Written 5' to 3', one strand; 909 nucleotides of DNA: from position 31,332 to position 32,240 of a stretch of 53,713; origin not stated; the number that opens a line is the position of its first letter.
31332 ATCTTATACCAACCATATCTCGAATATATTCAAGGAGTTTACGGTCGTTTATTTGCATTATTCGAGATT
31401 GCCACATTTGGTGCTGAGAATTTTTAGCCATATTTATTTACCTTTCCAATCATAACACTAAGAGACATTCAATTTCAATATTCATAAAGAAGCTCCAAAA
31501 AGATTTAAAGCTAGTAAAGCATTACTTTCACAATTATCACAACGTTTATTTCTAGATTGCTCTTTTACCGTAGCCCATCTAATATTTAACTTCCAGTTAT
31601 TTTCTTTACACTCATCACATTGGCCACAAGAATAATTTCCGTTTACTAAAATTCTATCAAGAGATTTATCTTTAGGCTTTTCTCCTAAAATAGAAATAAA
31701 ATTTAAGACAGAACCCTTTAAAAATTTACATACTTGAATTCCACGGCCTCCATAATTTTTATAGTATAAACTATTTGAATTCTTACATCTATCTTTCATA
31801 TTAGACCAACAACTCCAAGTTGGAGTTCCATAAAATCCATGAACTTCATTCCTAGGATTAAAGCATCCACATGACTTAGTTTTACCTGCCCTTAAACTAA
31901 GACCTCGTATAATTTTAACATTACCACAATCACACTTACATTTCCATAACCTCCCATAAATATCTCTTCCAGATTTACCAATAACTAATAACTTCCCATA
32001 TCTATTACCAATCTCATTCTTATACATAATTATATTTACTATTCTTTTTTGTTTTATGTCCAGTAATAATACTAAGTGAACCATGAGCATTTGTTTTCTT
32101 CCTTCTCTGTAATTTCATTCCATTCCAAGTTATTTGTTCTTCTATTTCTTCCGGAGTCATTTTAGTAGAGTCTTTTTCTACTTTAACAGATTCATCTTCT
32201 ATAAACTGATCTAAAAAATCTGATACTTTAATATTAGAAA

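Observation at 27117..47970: Seven intergenic -24/-12 (sigma-54 type) promoters, all correctly oriented for phage transcription units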

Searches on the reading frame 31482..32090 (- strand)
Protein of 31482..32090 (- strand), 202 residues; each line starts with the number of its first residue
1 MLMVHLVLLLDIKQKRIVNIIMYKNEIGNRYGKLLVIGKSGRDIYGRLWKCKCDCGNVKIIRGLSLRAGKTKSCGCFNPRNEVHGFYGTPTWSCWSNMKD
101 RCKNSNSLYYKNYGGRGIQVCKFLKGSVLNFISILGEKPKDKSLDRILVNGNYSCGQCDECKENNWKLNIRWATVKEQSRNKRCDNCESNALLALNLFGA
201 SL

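Call 9: search_protein_families(library=pfam, proteins=[window:31482-32090:-], max_evalue=0.01)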
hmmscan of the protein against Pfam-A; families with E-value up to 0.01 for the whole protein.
window:31482-32090:- (202 aa): 0 families

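Call 70: search_protein_families(library=phrogs, proteins=[window:31482-32090:-], max_evalue=0.01)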
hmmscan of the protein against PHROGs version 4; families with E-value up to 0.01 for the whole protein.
window:31482-32090:- (202 aa): 7 families
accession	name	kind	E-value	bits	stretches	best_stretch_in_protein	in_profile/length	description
phrog_374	-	DNA, RNA and nucleotide metabolism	6.1e-42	145.2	1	22-183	193-353/617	HNH endonuclease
phrog_3377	-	DNA, RNA and nucleotide metabolism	3.2e-21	77.1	1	82-183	5-95/196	HNH endonuclease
phrog_8790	-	DNA, RNA and nucleotide metabolism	6.1e-19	69.9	1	84-185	18-106/241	restriction endonuclease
phrog_2081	-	DNA, RNA and nucleotide metabolism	9.9e-13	49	1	29-181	35-194/433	HNH endonuclease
phrog_22195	-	unknown function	5.6e-05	23.9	1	27-92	11-73/148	-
phrog_953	-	DNA, RNA and nucleotide metabolism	0.0025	18.2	1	85-145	218-277/420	HNH endonuclease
phrog_18493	-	unknown function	0.0032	18.5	1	14-76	48-108/136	-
